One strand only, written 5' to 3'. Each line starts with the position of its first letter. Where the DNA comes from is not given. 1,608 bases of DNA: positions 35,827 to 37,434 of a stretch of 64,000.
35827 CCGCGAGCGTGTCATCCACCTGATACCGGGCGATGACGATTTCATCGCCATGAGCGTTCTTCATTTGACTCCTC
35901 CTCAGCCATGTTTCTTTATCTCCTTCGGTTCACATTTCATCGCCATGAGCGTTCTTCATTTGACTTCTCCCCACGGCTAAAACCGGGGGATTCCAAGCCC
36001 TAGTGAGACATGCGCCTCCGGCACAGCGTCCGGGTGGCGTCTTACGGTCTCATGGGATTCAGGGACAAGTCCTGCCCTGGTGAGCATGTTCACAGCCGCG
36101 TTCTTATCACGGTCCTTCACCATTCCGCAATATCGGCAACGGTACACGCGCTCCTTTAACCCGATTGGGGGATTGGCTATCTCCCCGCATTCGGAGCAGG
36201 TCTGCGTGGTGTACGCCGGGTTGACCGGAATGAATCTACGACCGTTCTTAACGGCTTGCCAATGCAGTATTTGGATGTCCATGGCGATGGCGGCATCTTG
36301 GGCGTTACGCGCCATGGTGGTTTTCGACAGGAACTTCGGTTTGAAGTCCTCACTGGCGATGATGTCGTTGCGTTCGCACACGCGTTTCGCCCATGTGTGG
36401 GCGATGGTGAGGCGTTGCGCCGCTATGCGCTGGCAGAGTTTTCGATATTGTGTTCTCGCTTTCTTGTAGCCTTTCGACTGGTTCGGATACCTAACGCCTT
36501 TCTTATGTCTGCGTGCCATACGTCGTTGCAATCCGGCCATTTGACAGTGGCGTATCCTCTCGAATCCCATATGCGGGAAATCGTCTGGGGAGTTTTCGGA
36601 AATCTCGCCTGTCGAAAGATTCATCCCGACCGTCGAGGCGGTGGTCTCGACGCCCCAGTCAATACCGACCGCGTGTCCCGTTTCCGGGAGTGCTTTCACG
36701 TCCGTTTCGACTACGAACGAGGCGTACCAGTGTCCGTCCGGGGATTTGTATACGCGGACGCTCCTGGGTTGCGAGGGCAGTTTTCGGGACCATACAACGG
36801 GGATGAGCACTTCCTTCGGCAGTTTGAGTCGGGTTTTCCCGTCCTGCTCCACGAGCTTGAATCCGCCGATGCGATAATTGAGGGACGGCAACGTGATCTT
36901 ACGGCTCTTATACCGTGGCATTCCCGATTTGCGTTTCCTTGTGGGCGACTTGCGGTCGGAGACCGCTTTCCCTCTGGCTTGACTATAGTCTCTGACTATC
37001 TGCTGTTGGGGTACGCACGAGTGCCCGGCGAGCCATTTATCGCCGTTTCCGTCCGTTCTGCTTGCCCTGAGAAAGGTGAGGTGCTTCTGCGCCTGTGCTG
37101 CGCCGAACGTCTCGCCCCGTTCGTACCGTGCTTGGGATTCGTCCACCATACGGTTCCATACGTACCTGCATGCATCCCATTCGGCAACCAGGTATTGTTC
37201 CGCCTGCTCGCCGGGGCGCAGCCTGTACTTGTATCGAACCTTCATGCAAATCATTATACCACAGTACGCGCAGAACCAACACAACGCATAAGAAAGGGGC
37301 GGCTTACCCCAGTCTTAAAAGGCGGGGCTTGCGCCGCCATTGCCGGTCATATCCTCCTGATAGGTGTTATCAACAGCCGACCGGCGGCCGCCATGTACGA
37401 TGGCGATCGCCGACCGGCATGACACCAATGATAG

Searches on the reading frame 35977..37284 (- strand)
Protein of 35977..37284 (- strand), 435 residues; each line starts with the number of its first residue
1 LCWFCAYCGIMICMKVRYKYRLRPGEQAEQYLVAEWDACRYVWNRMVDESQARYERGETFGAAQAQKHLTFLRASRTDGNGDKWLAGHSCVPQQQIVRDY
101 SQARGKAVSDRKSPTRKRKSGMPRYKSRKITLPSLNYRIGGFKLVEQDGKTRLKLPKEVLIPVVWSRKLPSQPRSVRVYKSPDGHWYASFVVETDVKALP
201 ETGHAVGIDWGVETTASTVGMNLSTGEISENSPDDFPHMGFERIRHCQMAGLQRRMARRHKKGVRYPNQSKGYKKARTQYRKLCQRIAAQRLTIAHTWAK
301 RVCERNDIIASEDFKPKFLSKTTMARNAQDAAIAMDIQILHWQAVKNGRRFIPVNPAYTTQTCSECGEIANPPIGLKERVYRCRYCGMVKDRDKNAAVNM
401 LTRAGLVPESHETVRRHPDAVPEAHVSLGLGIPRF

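Call 8: search_protein_families(library=pfam, proteins=[window:35977-37284:-], max_evalue=0.01)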
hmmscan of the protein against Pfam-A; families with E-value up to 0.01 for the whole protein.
window:35977-37284:- (435 aa): 3 families
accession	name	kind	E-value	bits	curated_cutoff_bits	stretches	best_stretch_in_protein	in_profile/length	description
PF07282.18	Cas12f1-like_TNB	-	6.3e-19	68.3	26.3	1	338-400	6-60/60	Cas12f1-like, TNB domain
PF12323.14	HTH_OrfB_IS605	-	1e-08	35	21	1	14-58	1-46/47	Helix-turn-helix domain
PF01385.25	OrfB_IS605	-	4.6e-07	30.5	30.5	1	190-313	2-110/120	Probable transposase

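Call 16: find_related_loci(query=window:35977-37245:-, collection=genome_contigs, flank=3000)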
Query window:35977-37245:- (422 aa) in genome_contigs; peptide patterns used: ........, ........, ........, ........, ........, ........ (x = any residue, [..] = any of these).
29 stretches matched a pattern; 4 encode a relative of the query (tblastn E <= 1e-3); 4 distinct loci.
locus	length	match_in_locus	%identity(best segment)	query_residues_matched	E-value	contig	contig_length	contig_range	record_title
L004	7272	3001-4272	71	1-422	0e+0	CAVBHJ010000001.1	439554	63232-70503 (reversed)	bacterium isolate G02646-L1_cleanbin_000012 genome assembly, contig: Spades_G02646-L1_contig_1, whole genome shotgun seq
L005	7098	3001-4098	27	7-409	1e-18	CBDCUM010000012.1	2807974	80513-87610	MAG: Rhodobacterales bacterium isolate 54aa7a54-9c23-45b2-b241-321a049084e4 genome assembly, contig: contig_12, whole ge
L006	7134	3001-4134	27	7-417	1e-18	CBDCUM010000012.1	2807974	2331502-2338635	MAG: Rhodobacterales bacterium isolate 54aa7a54-9c23-45b2-b241-321a049084e4 genome assembly, contig: contig_12, whole ge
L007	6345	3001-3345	29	7-126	2e-4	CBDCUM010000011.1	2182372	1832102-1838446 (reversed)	MAG: Rhodobacterales bacterium isolate 54aa7a54-9c23-45b2-b241-321a049084e4 genome assembly, contig: contig_11, whole ge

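Call 17: find_related_loci(query=window:35977-37245:-, collection=viral_contigs, flank=3000)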
Query window:35977-37245:- (422 aa) in viral_contigs; peptide patterns used: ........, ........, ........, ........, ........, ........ (x = any residue, [..] = any of these).
12 stretches matched a pattern; 8 encode a relative of the query (tblastn E <= 1e-3); 8 distinct loci.
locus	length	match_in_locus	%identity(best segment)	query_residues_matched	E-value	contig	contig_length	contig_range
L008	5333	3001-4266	84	1-422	0e+0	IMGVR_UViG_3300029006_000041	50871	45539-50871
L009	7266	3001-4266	83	1-422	0e+0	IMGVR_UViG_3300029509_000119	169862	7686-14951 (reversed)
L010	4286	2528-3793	84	1-422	0e+0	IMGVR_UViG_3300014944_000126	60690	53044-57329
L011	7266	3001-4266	83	1-422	0e+0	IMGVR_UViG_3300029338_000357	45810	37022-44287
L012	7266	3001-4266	83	1-422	0e+0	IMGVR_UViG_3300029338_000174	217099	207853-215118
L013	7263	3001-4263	57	1-422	1e-153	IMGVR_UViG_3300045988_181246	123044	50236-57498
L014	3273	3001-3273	88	1-91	2e-49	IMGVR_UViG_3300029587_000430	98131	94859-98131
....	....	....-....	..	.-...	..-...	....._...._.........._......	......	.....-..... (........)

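Call 44: search_solved_structures(query=window:35977-37245:-, max_evalue=0.001, show_alignments=2)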
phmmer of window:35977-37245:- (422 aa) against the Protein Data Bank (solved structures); distinct sequences matched with E-value up to 0.001: 16.
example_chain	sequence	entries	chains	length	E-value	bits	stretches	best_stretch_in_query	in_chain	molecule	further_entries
9yyg_A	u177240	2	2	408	7.9e-28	100.9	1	5-416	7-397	AI-designed RNA-guided nuclease | AI-generated RNA-guided nuclease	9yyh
8bf8_A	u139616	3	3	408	5.3e-24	88.3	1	7-416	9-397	RNA-guided DNA endonuclease TnpB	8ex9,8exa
8h1j_A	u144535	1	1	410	5.4e-24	88.3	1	7-416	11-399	RNA-guided DNA endonuclease TnpB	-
9j09_A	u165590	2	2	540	1.8e-13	53.6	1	160-391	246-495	Transposase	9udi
9b0l_P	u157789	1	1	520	1.3e-09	40.9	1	267-395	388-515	TnpB-like protein L79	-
9jfq_A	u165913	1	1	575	1.5e-08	37.4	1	257-394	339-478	LaTranC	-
9jfo_A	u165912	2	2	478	2e-08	37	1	257-391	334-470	LaTranC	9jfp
8iaz_A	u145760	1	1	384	5.6e-08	35.5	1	172-387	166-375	Transposase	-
8j1j_A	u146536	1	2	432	5.9e-07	32.2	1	326-387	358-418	Transposase IS605 OrfB C-terminal domain-containing protein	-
8j3r_A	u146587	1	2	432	6.2e-07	32.1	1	326-387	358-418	Transposase IS605 OrfB C-terminal domain-containing protein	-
8j12_A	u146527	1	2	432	6.9e-07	31.9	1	326-387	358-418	Transposase IS605 OrfB C-terminal domain-containing protein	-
7wju_A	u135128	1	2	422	7e-07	31.9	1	326-387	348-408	OrfB_Zn_ribbon domain-containing protein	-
8dzj_A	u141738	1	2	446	7.6e-07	31.8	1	326-387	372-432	OrfB_Zn_ribbon domain-containing protein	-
23vu_A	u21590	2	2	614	1.5e-05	27.5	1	332-391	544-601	UnCas12m4a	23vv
9i8y_A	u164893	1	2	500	0.00056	22.3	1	163-375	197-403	CRISPR-associated endodeoxyribonuclease Cas12f1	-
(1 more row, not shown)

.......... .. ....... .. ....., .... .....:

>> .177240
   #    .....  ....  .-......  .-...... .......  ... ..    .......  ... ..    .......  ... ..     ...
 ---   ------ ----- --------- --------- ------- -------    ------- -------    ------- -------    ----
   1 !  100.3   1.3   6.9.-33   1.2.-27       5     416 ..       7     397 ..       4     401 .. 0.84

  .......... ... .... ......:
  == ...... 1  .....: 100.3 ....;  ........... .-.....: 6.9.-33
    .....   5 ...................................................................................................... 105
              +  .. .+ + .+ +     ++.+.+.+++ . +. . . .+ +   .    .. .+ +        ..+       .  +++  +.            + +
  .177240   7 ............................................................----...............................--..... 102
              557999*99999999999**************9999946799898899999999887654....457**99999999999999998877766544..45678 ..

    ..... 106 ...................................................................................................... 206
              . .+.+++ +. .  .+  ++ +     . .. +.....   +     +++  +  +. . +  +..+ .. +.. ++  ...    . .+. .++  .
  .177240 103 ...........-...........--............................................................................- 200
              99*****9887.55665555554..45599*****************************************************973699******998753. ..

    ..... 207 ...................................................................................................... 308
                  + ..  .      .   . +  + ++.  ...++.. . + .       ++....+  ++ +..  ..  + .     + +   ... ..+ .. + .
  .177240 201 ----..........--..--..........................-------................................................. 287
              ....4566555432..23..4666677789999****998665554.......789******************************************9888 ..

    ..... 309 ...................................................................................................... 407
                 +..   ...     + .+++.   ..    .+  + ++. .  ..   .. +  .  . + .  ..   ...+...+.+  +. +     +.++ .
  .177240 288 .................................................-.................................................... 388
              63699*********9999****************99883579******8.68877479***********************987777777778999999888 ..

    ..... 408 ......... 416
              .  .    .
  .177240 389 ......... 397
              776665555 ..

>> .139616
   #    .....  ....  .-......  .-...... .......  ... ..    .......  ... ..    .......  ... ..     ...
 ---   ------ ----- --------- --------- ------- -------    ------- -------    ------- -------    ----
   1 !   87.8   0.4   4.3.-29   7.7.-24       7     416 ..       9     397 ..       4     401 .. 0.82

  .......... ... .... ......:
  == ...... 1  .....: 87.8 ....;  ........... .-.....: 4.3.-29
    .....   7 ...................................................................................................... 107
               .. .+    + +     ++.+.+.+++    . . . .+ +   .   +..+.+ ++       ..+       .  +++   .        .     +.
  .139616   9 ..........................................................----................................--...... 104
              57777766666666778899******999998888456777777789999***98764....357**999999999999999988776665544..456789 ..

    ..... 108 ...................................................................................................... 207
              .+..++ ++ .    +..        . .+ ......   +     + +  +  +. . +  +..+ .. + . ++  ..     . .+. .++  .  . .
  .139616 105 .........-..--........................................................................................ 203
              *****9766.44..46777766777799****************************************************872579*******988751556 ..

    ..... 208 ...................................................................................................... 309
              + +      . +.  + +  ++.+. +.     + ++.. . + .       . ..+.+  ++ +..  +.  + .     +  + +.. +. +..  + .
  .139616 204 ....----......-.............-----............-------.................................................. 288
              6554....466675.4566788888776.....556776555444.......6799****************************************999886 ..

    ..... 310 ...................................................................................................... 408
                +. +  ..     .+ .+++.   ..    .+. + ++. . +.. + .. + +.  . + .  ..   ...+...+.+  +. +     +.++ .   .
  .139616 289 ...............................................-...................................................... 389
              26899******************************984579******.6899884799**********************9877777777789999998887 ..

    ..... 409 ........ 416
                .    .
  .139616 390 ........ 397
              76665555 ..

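Call 64: find_encoding_contigs(protein=window:35977-37149:-, flank=2500, max_places=10)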
Protein window:35977-37149:- (390 aa): no gene with exactly this product is on record in the collection.

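Call 65: find_homologous_proteins(query=window:35977-37149:-, max_evalue=1e-100)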
Query window:35977-37149:- (390 aa): 55 proteins with E <= 1e-100 among 3851 candidates.
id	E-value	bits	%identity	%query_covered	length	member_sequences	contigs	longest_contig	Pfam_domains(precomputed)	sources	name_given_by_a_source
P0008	9.1e-253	856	95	100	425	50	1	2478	PF12323.15,PF01385.26,PF07282.19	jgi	jgi:putative transposase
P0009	1.0e-222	757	84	100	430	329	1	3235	PF12323.15,PF01385.26,PF07282.19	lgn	-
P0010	1.5e-221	754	83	100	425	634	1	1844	PF12323.15,PF01385.26,PF07282.19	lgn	-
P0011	3.8e-219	746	84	100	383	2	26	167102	PF01385.26,PF07282.19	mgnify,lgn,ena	mgnify:CR=1 FL=1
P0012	1.9e-214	730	86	94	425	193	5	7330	PF12323.15,PF01385.26,PF07282.19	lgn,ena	-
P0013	1.4e-211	721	79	100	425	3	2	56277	PF12323.15,PF01385.26,PF07282.19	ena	-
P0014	4.3e-188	643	72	100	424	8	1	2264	PF12323.15,PF01385.26,PF07282.19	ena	-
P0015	2.5e-179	615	68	100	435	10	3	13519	PF12323.15,PF01385.26,PF07282.19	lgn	-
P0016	8.1e-177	606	69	100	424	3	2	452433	PF12323.15,PF01385.26,PF07282.19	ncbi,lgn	-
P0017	5.7e-175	600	69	100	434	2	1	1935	PF12323.15,PF01385.26,PF07282.19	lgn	-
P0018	7.4e-166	570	66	100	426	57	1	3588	PF12323.15,PF01385.26,PF07282.19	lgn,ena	-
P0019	6.2e-143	495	58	100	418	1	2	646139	PF12323.15,PF01385.26,PF07282.19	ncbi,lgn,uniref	uniref:RNA-guided endonuclease InsQ/TnpB family protein n=1 Tax=Bifidobacterium adolescentis TaxID=1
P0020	6.9e-140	485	58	100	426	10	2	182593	PF12323.15,PF01385.26,PF07282.19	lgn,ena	-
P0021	2.2e-135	470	84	63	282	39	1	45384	PF12323.15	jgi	-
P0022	5.1e-128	446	55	100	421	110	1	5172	PF12323.15,PF01385.26,PF07282.19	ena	-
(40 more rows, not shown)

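Call 66: list_cluster_members(proteins=[P0008])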
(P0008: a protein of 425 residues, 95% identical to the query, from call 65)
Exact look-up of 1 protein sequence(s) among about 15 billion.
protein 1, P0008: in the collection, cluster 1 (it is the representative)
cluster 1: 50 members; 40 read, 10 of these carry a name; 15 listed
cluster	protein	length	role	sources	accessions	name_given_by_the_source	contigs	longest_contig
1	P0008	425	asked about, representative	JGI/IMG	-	putative transposase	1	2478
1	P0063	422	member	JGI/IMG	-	putative transposase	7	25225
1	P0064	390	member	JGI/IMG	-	putative transposase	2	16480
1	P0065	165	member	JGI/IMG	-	putative transposase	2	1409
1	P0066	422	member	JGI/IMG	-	putative transposase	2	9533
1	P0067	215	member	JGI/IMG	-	putative transposase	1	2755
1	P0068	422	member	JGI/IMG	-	putative transposase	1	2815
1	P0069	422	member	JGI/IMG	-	putative transposase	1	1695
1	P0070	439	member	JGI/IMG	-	putative transposase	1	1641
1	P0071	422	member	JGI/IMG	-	putative transposase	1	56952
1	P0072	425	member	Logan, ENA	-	-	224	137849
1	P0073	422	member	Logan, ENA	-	-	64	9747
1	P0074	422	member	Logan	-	-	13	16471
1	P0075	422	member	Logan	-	-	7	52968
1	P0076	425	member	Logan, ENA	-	-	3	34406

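Call 68: find_encoding_contigs(protein=P0071, flank=3000, max_places=6)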
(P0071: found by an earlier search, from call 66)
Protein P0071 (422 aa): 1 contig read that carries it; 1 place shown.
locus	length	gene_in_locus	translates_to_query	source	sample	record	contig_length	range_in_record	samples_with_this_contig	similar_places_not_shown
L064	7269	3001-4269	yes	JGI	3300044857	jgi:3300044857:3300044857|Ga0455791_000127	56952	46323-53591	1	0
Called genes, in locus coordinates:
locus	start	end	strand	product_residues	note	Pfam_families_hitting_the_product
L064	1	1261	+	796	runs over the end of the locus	PF00521:DNA_topoisoIV, PF03989:DNA_gyraseA_C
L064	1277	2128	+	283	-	PF04307:YdjM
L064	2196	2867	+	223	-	-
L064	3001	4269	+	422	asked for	PF12323:HTH_OrfB_IS605, PF01385:OrfB_IS605 (faint), PF07282:Cas12f1-like_TNB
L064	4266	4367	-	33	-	-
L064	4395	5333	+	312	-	PF04542:Sigma70_r2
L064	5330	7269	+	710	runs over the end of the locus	PF01653:DNA_ligase_aden, PF03120:OB_DNA_ligase, PF00633:HHH (faint), PF12826:HHH_2, PF14520:HHH_5 (weak)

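Call 71: find_encoding_contigs(protein=P0063, flank=2500, max_places=8)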
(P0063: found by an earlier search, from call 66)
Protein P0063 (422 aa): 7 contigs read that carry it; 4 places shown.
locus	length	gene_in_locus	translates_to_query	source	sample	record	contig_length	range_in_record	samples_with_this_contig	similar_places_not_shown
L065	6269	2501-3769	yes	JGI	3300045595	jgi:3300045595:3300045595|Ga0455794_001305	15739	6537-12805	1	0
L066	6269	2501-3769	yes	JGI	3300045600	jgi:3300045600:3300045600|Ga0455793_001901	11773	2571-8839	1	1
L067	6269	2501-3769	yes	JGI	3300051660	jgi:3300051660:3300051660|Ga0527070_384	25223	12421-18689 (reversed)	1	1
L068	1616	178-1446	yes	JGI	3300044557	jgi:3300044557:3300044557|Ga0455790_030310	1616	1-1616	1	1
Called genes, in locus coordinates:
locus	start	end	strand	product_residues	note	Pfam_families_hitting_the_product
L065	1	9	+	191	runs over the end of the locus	PF06941:NT5C (weak)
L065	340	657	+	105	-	-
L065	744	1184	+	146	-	-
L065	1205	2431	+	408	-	-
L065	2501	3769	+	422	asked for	PF12323:HTH_OrfB_IS605, PF01385:OrfB_IS605 (weak), PF07282:Cas12f1-like_TNB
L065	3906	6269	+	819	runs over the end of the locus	PF02518:HATPase_c (faint), PF13589:HATPase_c_3 (weak)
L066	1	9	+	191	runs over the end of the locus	PF06941:NT5C (weak)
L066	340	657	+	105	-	-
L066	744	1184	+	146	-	-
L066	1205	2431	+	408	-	-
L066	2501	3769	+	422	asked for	PF12323:HTH_OrfB_IS605, PF01385:OrfB_IS605 (weak), PF07282:Cas12f1-like_TNB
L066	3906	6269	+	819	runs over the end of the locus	PF02518:HATPase_c (faint), PF13589:HATPase_c_3 (weak)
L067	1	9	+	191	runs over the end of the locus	PF06941:NT5C (weak)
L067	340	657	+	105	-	-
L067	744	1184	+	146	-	-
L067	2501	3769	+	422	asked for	PF12323:HTH_OrfB_IS605, PF01385:OrfB_IS605 (weak), PF07282:Cas12f1-like_TNB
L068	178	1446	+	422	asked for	PF12323:HTH_OrfB_IS605, PF01385:OrfB_IS605 (weak), PF07282:Cas12f1-like_TNB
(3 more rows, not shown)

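Call 78: search_protein_families(library=pfam, proteins=[L008:2487-2945:-], max_evalue=0.001)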
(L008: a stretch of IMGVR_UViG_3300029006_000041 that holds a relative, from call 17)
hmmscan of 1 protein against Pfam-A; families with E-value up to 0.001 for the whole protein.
L008:2487-2945:- (152 aa): 1 family
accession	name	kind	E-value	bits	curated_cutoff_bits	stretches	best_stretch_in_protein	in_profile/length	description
PF01797.21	Y1_Tnp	-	1.9e-41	141.4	23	2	53-149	23-121/121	Transposase IS200 like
